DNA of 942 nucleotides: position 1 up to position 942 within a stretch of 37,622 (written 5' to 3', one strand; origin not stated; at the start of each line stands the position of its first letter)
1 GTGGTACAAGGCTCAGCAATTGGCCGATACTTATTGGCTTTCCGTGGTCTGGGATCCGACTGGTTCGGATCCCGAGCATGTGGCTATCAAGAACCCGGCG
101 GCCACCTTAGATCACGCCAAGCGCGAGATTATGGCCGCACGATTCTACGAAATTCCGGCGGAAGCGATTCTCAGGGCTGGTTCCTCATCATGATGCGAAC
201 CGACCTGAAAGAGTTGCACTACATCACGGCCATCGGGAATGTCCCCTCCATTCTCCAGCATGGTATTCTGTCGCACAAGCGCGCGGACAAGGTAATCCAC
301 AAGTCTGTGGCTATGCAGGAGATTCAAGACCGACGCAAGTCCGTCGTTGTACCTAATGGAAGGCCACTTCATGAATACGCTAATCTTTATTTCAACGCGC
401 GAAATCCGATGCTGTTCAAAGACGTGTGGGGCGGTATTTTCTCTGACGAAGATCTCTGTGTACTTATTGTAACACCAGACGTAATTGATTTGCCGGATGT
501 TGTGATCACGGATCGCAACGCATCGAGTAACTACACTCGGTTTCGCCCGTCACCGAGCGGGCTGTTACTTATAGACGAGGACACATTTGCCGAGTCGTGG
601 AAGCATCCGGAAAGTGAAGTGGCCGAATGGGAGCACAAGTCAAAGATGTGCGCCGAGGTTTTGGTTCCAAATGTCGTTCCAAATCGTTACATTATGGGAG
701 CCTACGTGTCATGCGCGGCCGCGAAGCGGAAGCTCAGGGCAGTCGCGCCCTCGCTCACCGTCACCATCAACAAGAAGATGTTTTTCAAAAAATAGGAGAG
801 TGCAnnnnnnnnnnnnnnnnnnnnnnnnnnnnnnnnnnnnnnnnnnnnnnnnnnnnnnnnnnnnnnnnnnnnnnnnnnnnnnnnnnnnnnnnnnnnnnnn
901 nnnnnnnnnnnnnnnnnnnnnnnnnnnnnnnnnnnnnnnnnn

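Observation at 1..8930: DarTG toxin-antitoxin wired into a DUF1156 methylase / PD-(D/E)xK / DUF499 ATPase operon: candidate composite defence system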

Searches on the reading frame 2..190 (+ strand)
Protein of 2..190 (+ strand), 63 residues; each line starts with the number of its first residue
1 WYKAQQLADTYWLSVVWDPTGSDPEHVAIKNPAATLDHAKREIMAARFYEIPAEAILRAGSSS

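Call 4: search_protein_families(library=pfam, proteins=[window:2-190:+], max_evalue=0.01)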
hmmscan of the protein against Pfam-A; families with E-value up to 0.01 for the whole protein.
window:2-190:+ (63 aa): 0 families

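Call 5: search_protein_families(library=padloc, proteins=[window:2-190:+], max_evalue=0.01)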
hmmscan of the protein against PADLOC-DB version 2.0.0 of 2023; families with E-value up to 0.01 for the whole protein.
window:2-190:+ (63 aa): 0 families

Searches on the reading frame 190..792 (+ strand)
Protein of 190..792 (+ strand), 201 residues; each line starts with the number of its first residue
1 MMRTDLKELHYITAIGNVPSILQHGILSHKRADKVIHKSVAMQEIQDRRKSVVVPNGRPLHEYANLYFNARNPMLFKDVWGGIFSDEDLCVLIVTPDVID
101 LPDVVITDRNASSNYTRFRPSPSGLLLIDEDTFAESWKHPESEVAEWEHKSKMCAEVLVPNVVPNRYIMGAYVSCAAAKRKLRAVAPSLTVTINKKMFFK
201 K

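Call 4: search_protein_families(library=pfam, proteins=[window:190-792:+], max_evalue=0.01)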
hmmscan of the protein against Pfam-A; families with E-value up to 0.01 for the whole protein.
window:190-792:+ (201 aa): 1 family
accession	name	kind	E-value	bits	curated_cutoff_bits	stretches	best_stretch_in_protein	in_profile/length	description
PF14487.12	DarT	-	2.1e-39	135.8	22.5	1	10-193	1-190/201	ssDNA thymidine ADP-ribosyltransferase, DarT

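Call 5: search_protein_families(library=padloc, proteins=[window:190-792:+], max_evalue=0.01)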
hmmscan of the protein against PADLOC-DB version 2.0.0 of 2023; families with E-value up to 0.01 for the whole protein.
window:190-792:+ (201 aa): 1 family
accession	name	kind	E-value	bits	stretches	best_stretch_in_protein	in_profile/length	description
PDLC02991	DarT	-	1.8e-37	127.1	1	6-199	9-196/196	-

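Call 10: find_encoding_contigs(protein=window:190-792:+, flank=10000, max_places=6)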
Protein window:190-792:+ (201 aa): no gene with exactly this product is on record in the collection.

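Call 53: search_solved_structures(query=window:190-792:+, show_alignments=1, max_evalue=0.001)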
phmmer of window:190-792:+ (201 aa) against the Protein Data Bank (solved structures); distinct sequences matched with E-value up to 0.001: 2.
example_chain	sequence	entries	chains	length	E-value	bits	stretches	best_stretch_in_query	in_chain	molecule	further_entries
7omu_AAA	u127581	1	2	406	6.3e-23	84.6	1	6-183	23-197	Macro domain-containing protein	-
7omv_AAA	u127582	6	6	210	1.3e-08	37.8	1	8-141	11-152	DarT domain-containing protein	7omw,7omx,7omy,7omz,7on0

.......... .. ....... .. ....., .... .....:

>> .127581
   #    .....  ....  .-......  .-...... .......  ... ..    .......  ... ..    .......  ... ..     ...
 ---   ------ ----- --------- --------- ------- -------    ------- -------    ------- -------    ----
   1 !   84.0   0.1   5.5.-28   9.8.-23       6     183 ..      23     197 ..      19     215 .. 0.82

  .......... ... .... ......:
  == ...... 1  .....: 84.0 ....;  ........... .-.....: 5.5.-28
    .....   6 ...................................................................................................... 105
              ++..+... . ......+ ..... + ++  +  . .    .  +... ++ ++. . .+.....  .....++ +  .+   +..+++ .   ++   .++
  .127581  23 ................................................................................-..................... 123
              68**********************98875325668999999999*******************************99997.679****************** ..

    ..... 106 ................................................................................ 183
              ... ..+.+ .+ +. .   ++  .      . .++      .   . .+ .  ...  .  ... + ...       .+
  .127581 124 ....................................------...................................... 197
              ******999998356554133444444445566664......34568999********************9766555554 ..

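Call 71: search_protein_families(library=ncbifam, proteins=[window:190-792:+], max_evalue=0.001)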
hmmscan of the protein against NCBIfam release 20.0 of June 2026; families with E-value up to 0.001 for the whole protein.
window:190-792:+ (201 aa): 1 family
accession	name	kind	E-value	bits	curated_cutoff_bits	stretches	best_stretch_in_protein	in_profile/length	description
NF048013.1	toxin_DarT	equivalog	4.3e-31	108.2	150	1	9-199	1-204/204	type II toxin-antitoxin system toxin DNA ADP-ribosyl transferase DarT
